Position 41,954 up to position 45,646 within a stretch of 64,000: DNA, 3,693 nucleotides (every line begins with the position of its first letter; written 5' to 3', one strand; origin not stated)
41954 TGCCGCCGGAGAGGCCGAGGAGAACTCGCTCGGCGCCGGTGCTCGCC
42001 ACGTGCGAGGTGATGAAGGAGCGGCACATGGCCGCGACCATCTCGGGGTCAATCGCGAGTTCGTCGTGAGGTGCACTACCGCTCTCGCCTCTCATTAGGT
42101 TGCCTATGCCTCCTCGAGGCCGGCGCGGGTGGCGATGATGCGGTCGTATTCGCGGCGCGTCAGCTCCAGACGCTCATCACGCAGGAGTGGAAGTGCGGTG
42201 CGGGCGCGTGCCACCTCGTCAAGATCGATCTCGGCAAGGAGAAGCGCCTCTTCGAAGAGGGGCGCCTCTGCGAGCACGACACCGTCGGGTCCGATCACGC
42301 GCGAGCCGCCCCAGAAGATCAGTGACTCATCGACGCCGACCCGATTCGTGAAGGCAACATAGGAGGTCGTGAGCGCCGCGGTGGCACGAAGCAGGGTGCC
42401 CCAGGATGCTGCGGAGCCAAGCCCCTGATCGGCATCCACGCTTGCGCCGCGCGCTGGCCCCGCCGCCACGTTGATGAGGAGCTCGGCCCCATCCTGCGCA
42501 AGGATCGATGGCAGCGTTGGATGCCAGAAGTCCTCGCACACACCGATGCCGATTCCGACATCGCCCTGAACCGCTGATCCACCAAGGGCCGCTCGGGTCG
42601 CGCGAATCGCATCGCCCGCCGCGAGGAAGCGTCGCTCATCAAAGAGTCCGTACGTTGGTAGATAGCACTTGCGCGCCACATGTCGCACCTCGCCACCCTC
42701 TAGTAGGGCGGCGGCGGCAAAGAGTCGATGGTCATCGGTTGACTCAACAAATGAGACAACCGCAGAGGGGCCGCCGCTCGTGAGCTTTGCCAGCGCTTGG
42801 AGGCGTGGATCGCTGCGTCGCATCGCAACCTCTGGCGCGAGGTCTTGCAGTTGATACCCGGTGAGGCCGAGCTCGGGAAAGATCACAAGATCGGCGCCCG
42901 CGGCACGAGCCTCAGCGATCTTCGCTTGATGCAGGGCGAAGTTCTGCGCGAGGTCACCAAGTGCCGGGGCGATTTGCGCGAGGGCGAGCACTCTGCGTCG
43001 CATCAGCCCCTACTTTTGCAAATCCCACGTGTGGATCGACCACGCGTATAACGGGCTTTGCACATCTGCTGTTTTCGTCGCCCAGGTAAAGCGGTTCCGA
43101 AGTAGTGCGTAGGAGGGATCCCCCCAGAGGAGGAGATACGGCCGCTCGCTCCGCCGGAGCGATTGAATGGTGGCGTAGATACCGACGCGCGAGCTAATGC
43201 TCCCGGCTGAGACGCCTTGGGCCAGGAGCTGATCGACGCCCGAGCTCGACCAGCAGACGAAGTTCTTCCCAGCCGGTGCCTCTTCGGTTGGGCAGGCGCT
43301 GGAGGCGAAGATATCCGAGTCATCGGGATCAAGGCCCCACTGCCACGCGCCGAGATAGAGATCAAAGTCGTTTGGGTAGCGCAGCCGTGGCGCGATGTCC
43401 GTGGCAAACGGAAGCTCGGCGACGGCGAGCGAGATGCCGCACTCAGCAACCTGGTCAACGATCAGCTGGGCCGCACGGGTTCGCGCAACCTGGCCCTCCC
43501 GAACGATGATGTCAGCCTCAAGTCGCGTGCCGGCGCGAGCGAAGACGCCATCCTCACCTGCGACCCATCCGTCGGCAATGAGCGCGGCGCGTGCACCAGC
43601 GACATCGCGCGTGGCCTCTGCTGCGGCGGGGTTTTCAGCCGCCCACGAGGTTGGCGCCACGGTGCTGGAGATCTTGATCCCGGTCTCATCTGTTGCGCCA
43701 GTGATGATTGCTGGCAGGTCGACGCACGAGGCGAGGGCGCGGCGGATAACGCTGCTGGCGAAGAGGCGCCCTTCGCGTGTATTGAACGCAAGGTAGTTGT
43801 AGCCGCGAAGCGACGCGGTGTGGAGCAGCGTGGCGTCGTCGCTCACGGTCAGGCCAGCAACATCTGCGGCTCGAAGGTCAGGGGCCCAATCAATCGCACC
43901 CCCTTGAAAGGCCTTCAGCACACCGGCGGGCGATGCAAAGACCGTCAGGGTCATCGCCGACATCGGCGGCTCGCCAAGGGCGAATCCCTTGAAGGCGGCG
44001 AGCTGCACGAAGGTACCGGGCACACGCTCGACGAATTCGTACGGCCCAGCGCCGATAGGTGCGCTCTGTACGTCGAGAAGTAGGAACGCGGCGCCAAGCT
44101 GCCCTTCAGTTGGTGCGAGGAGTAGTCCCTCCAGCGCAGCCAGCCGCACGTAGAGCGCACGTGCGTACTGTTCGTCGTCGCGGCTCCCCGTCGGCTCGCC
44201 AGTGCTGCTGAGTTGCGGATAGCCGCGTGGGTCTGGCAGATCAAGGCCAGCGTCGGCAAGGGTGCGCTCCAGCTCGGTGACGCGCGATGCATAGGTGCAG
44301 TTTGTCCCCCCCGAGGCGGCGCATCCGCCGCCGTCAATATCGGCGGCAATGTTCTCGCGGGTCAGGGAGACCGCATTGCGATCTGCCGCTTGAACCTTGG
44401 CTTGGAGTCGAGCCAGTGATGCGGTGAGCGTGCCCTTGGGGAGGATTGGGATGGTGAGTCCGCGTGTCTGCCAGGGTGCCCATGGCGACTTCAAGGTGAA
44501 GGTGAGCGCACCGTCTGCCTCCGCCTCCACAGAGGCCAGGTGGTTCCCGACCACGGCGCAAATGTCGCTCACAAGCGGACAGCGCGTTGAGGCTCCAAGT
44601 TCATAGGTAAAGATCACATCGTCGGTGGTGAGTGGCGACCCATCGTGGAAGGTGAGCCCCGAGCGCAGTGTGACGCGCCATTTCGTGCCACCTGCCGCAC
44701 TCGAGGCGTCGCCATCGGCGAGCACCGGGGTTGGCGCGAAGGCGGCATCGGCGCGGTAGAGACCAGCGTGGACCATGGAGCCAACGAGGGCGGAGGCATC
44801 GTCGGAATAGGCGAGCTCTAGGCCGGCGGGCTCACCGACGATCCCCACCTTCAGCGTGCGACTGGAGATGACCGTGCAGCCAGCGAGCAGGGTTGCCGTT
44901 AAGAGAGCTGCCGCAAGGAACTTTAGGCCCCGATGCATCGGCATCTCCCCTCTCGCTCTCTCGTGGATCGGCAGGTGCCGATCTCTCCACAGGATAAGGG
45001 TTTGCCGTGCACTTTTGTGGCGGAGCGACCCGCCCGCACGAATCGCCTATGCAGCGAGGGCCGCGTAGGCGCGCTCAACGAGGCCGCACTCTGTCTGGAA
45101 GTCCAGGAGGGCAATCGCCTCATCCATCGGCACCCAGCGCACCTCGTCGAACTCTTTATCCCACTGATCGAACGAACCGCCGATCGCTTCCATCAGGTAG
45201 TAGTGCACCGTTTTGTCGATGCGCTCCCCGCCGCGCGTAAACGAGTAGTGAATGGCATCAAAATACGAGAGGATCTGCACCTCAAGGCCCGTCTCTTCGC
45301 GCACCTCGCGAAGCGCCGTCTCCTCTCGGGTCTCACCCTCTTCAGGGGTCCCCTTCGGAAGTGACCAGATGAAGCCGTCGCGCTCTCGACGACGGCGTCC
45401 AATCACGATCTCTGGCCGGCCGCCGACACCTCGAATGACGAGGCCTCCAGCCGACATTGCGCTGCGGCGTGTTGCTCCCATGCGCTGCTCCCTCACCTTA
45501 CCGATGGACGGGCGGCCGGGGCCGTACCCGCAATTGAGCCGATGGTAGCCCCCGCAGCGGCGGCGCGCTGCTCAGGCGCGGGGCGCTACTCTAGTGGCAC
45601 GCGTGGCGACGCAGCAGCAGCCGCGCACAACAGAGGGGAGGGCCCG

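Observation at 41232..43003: Glutamine-dependent NAD+ synthetase encoded as two separate adjacent genes (glutaminase subunit + short NadE)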

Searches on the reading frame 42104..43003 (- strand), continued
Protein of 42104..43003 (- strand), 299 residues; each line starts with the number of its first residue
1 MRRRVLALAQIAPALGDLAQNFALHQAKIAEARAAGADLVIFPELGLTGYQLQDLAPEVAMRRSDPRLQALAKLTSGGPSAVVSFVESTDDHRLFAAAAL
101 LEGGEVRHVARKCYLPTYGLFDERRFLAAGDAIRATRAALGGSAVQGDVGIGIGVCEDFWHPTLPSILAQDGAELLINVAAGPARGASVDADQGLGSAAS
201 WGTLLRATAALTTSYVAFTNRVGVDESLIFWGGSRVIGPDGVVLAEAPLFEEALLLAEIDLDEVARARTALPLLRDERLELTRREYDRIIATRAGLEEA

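Call 21: search_protein_representatives(protein=window:42104-43003:-)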
Query: 299 residues. Proteins with E-value up to 0.001 (for the whole library): 10732; up to 1e-10: 3253; up to 1e-30: 263. The best 150 are listed.
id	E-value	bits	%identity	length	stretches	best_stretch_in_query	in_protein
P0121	3.0e-98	345.0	62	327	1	6-298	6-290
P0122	3.7e-83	295.5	66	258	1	5-241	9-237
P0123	1.0e-78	280.9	89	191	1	1-152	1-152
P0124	4.9e-78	278.7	55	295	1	6-296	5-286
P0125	8.3e-74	264.8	63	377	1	84-296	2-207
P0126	7.4e-71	255.2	84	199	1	1-147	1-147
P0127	1.6e-69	250.8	48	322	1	7-290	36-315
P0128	9.1e-68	245.0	50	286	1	3-294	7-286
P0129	1.6e-65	237.6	47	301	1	6-291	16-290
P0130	4.8e-65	236.1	45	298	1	6-294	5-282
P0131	3.9e-64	233.1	46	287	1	3-290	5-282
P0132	1.7e-63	231.0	46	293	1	5-290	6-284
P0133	4.3e-63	229.7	66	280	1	3-190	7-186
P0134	1.6e-62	227.8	47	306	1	6-293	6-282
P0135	4.8e-61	223.0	45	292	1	6-290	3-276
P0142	3.6e-56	207.0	43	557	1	6-290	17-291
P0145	2.1e-55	204.5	43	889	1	6-290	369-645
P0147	3.3e-55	203.8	39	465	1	5-290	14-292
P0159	1.4e-51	191.9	50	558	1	37-298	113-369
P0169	1.1e-49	185.7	46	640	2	34-296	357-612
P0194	6.7e-47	176.5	48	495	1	28-269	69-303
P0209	1.0e-44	169.4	52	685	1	5-187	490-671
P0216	8.6e-44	166.4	41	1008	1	5-283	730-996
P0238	6.4e-41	156.9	56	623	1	151-295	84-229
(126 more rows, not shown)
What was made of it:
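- The nearest 150 representatives at 50% identity are nearly all stand-alone proteins of ~275-310 aa (call 21).
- Tried and rejected: The 50%-clustered search (call 21) replaced it.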

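Call 22: search_protein_families(library=pfam, proteins=[P0142, P0145, P0147, P0159, P0169, P0209, P0216, P0194, P0238], max_evalue=0.00001)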
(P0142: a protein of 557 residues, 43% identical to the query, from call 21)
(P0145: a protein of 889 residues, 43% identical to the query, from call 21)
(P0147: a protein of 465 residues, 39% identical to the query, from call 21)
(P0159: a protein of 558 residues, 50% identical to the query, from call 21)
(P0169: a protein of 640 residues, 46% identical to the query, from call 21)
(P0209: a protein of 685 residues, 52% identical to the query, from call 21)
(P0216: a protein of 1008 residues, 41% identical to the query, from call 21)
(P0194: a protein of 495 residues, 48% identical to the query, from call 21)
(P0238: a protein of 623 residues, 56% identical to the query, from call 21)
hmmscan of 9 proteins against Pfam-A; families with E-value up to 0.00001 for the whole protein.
P0142 (557 aa): 1 family
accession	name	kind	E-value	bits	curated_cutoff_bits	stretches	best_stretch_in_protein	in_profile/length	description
PF00795.27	CN_hydrolase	-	3e-33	115.7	23.2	1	16-259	1-245/256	Carbon-nitrogen hydrolase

P0145 (889 aa): 1 family
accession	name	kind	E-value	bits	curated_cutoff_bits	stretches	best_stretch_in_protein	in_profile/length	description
PF00795.27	CN_hydrolase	-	2e-37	129.3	23.2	1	368-617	1-249/256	Carbon-nitrogen hydrolase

P0147 (465 aa): 1 family
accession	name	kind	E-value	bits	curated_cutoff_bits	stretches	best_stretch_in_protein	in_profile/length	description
PF00795.27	CN_hydrolase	-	3.8e-36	125.2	23.2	1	14-269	1-254/256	Carbon-nitrogen hydrolase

P0159 (558 aa): 1 family
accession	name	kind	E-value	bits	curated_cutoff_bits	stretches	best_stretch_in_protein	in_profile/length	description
PF00795.27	CN_hydrolase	-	2.9e-10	40.4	23.2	1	181-250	102-173/256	Carbon-nitrogen hydrolase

P0169 (640 aa): 1 family
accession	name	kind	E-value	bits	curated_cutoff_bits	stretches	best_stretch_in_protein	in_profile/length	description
PF00005.33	ABC_tran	-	8.3e-13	49.6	25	1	2-93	58-136/137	ABC transporter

P0209 (685 aa): 2 families
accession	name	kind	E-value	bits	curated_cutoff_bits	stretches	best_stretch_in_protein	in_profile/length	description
PF13307.12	Helicase_C_2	-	3.3e-34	118.8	25.3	1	287-434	9-164/170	Helicase C-terminal domain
PF00795.27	CN_hydrolase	-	8.8e-25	87.9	23.2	1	491-662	2-171/256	Carbon-nitrogen hydrolase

P0216 (1008 aa): 1 family
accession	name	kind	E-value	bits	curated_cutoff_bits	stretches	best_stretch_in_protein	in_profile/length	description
PF00795.27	CN_hydrolase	-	2e-44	152.3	23.2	1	730-980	1-254/256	Carbon-nitrogen hydrolase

P0194 (495 aa): 1 family
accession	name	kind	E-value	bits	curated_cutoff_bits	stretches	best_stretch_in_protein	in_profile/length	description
PF00795.27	CN_hydrolase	-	1.1e-18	68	23.2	1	187-300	146-253/256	Carbon-nitrogen hydrolase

P0238 (623 aa): 2 families
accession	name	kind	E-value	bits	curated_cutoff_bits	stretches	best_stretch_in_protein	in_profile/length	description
PF00795.27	CN_hydrolase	-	1.1e-10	41.7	23.2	1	83-199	143-252/256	Carbon-nitrogen hydrolase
PF02540.23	NAD_synthase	-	5.8e-06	26.1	21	1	390-466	44-112/242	NAD synthase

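Call 24: find_related_loci(query=A1, collection=genome_contigs, flank=4000)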
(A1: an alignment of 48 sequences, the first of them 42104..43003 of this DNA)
Query A1 (299 aa) in genome_contigs; peptide patterns used: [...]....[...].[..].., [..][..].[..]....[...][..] (x = any residue, [..] = any of these).
600 stretches matched a pattern (row limit reached: there are more); 579 encode a relative of the query (tblastn E <= 1e-3); the best 80 are kept; 80 distinct loci.
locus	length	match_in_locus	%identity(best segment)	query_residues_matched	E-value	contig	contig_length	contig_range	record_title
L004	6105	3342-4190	63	6-296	3e-111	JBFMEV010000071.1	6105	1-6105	MAG: Chloroflexota bacterium isolate MAG254 MAG254_71, whole genome shotgun sequence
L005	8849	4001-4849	62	6-296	2e-110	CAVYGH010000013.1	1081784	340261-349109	MAG: uncultured Chloroflexia bacterium isolate MFD00392.bin.2.85 genome assembly, contig: contig_5618, whole genome shot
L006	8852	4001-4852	61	6-296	5e-110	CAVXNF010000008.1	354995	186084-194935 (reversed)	MAG: uncultured Chloroflexia bacterium isolate MFD02840.bin.2.71 genome assembly, contig: contig_32841, whole genome sho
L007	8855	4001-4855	63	6-298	1e-109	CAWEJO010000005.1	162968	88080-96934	MAG: uncultured Chloroflexia bacterium isolate MFD05942.bin.3.623 genome assembly, contig: contig_13811, whole genome sh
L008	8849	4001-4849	62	6-296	1e-108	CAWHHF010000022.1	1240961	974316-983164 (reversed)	MAG: uncultured Chloroflexia bacterium isolate MFD01872.bin.3.159 genome assembly, contig: contig_91047, whole genome sh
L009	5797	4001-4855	62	6-298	4e-106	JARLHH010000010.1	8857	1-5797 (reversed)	MAG: Candidatus Limnocylindrales bacterium isolate MAG_CO269 MetaCoAG_Bin_269_Oxic_k141_26964, whole genome shotgun sequ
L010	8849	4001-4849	62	6-296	4e-106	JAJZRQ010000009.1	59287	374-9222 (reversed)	MAG: Chloroflexi bacterium isolate SKS1.bin96 NODE_820_length_59287_cov_9.050592, whole genome shotgun sequence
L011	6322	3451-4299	59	6-296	2e-105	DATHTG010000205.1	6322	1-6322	MAG TPA_asm: Candidatus Limnocylindrales bacterium isolate SMAG_U16071 k141_1512137, whole genome shotgun sequence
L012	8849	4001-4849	59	6-296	1e-102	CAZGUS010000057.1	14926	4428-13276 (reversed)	MAG TPA_asm: uncultured Anaerolineaceae bacterium isolate binchicken_co50_320 genome assembly, contig: NODE_4646_length_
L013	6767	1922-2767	60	6-295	2e-102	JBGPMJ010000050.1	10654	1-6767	MAG: Candidatus Limnocylindria bacterium isolate OBJ_0618_7090110_240 k141_1538526_length_10654_cov_27.8922, whole genom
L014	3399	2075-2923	58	6-296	1e-102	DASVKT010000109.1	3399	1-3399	MAG TPA_asm: Candidatus Limnocylindrales bacterium isolate SMAG_U3053 k141_18631, whole genome shotgun sequence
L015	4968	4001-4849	61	6-296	7e-101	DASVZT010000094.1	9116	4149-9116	MAG TPA_asm: Candidatus Limnocylindrales bacterium isolate SMAG_U2635 k141_1469388, whole genome shotgun sequence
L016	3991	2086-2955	53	1-298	1e-96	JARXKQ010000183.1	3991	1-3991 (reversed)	MAG: Chloroflexota bacterium isolate bin11 NODE_7244_length_3991_cov_5.902185, whole genome shotgun sequence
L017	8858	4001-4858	53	1-296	4e-84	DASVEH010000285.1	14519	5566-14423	MAG TPA_asm: Candidatus Limnocylindria bacterium isolate SMAG_U2055 k141_701988, whole genome shotgun sequence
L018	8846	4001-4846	53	6-296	3e-83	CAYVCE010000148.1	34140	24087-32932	MAG TPA_asm: uncultured Steroidobacteraceae bacterium isolate binchicken_co31_408 genome assembly, contig: k141_4773443,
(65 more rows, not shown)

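Call 34: search_protein_families(library=ncbifam, alignment_id=A1, max_evalue=0.00001)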
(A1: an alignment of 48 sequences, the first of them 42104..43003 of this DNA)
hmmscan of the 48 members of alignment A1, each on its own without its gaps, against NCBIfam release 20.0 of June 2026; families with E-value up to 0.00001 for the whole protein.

A. member 1, window:42104-43003:- (299 aa): 9 families
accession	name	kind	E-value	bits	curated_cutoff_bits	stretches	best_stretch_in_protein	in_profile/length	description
NF010588.0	PRK13981.1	equivalog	2.7e-42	144.9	479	1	5-262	6-247/546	NAD+ synthase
NF002730.0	PRK02628.1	equivalog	1.6e-27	96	473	1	7-288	16-304/677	NAD(+) synthase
TIGR03381.1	agmatine_aguB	equivalog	9.4e-25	87.5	410.25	1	9-282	6-276/279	N-carbamoylputrescine amidase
NF033621.1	de_GSH_amidase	exception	1.8e-17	63.6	355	1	7-279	3-255/260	deaminated glutathione amidase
NF040852.1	nitrile_Arch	equivalog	5.6e-11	42.1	500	1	6-266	3-242/262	nitrilase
NF007757.0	PRK10438.1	equivalog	5.1e-10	39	249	1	197-276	169-249/256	amidohydrolase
NF009802.0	PRK13286.1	equivalog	7.7e-07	28.4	427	0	155-290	165-288/345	aliphatic amidase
NF009803.0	PRK13287.1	equivalog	1.5e-06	27.3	406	0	29-286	45-283/333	formamidase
NF043013.1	DeGluthAmidYersProt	equivalog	8.7e-06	25.1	500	0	149-280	149-271/278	deaminated glutathione amidase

B. families by the number of members that match (of 48 scanned): 12 families
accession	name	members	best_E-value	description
NF010588.0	PRK13981.1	48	7.3e-53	NAD+ synthase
TIGR03381.1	agmatine_aguB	48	3.6e-36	N-carbamoylputrescine amidase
NF040852.1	nitrile_Arch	48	8.5e-33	nitrilase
NF002730.0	PRK02628.1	48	2.3e-32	NAD(+) synthase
NF033621.1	de_GSH_amidase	47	1.4e-27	deaminated glutathione amidase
NF007757.0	PRK10438.1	35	1.5e-16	amidohydrolase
TIGR04048.1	nitrile_sll0784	28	9.1e-15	Nit6803 family nitrilase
TIGR00546.1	lnt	24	1.5e-16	apolipoprotein N-acyltransferase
NF009803.0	PRK13287.1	24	4.9e-15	formamidase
NF043013.1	DeGluthAmidYersProt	20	2.7e-14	deaminated glutathione amidase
NF009802.0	PRK13286.1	14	1.1e-14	aliphatic amidase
NF008934.0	PRK12291.1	8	5.6e-11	apolipoprotein N-acyltransferase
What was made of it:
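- All 48 diverse family members match PRK13981, and it gives the best E-value of any family among them (7e-53, against 3.6e-36 for the next non-NadE family) (call 34).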

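Call 36: search_solved_structures(query=A1, max_evalue=1e-8)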
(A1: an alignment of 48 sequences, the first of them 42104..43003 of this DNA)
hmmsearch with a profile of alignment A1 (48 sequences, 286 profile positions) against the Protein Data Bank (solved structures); distinct sequences matched with E-value up to 1e-8: 61 (the best 60 are shown).
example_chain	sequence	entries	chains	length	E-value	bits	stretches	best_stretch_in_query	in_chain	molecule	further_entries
5kha_A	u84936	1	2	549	1.5e-60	207.9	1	2-251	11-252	Glutamine-dependent NAD+ synthetase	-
4f4h_A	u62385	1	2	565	3e-44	154.4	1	1-251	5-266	Glutamine dependent NAD+ synthetase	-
3n05_A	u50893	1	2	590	7.9e-43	149.7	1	3-253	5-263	NH(3)-dependent NAD(+) synthetase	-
3ivz_A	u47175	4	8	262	2.6e-39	138.1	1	3-259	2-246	Nitrilase | Beta ureidopropionase (Beta-alanine synthase)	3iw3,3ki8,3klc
5h8i_A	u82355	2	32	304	4.4e-39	137.4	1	7-272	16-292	N-carbamoylputrescine amidohydrolase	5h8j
6mg6_A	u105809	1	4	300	6.9e-39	136.7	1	15-278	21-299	Carbon-nitrogen hydrolase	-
1j31_A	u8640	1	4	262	2.7e-38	134.8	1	3-259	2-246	Hypothetical protein PH0642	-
5h8k_A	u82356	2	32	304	8.3e-37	129.9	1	7-272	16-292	N-carbamoylputrescine amidohydrolase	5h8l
7ovg_A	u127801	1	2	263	3.5e-36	127.9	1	3-259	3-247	CN hydrolase domain-containing protein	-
6ypa_A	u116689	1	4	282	4.7e-36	127.4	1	3-259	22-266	CN hydrolase domain-containing protein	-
3p8k_A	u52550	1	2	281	7.8e-33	116.9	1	2-270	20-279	Hydrolase, carbon-nitrogen family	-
6lei_A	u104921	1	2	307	3.8e-32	114.6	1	21-258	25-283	N-carbamoyl-D-amino-acid hydrolase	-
6lcg_A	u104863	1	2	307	8e-32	113.6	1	21-259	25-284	N-carbamoyl-D-amino-acid hydrolase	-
6led_A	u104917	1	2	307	8.1e-32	113.6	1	21-259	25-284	N-carbamoyl-D-amino-acid hydrolase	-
6le2_A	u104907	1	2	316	9.6e-32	113.3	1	21-259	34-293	N-carbamoyl-D-amino-acid hydrolase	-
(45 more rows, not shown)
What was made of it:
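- The family profile ranks fused NadE 5kha, 4f4h and 3n05 first among PDB chains, at 208, 154 and 150 bits, against 138 bits or less for other nitrilase-fold enzymes (call 36). The M. tuberculosis-type enzyme scores lower than several generic nitrilases (call 36).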

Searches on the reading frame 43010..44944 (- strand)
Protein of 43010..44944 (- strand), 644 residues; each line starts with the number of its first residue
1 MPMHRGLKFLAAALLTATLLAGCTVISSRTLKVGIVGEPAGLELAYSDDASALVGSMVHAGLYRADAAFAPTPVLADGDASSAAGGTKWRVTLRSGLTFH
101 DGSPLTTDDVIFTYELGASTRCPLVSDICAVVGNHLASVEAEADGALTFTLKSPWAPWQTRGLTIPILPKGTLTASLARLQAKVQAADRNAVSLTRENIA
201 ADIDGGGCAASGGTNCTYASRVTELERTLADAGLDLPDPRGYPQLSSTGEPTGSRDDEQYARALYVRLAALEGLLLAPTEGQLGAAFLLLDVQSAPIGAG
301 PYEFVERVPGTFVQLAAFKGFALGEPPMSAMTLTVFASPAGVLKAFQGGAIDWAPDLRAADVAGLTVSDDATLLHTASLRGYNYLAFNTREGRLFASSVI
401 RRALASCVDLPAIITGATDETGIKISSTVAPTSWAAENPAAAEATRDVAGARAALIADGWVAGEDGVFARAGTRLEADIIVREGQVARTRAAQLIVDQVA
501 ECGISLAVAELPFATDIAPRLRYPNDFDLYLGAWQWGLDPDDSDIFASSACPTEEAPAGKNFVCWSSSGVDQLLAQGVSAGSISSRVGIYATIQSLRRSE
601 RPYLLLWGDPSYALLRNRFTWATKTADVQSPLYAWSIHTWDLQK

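Call 15: search_protein_families(library=pfam, proteins=[window:43010-44944:-], max_evalue=0.001)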
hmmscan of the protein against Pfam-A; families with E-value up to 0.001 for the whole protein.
window:43010-44944:- (644 aa): 1 family
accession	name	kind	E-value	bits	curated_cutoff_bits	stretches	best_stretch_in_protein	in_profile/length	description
PF00496.27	SBP_bac_5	-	1.8e-46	159.4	32.4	2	294-544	113-356/368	Bacterial extracellular solute-binding proteins, family 5 Middle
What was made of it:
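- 43010..44944 (-): Context: a co-directional family-5 solute-binding protein gene ending 6 nt upstream of G. Pfam SBP_bac_5 1.8e-46 (call 15).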

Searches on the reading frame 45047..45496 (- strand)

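Call 15: search_protein_families(library=pfam, proteins=[window:45047-45496:-], max_evalue=0.001)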
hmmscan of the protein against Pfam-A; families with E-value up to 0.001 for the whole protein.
window:45047-45496:- (149 aa): 2 families
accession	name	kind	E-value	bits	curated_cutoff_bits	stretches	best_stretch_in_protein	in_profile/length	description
PF00293.34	NUDIX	-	5.1e-23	82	21.1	1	18-130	8-120/134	NUDIX domain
PF14815.12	NUDIX_4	-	0.00018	21.7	35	1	42-127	25-98/113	NUDIX domain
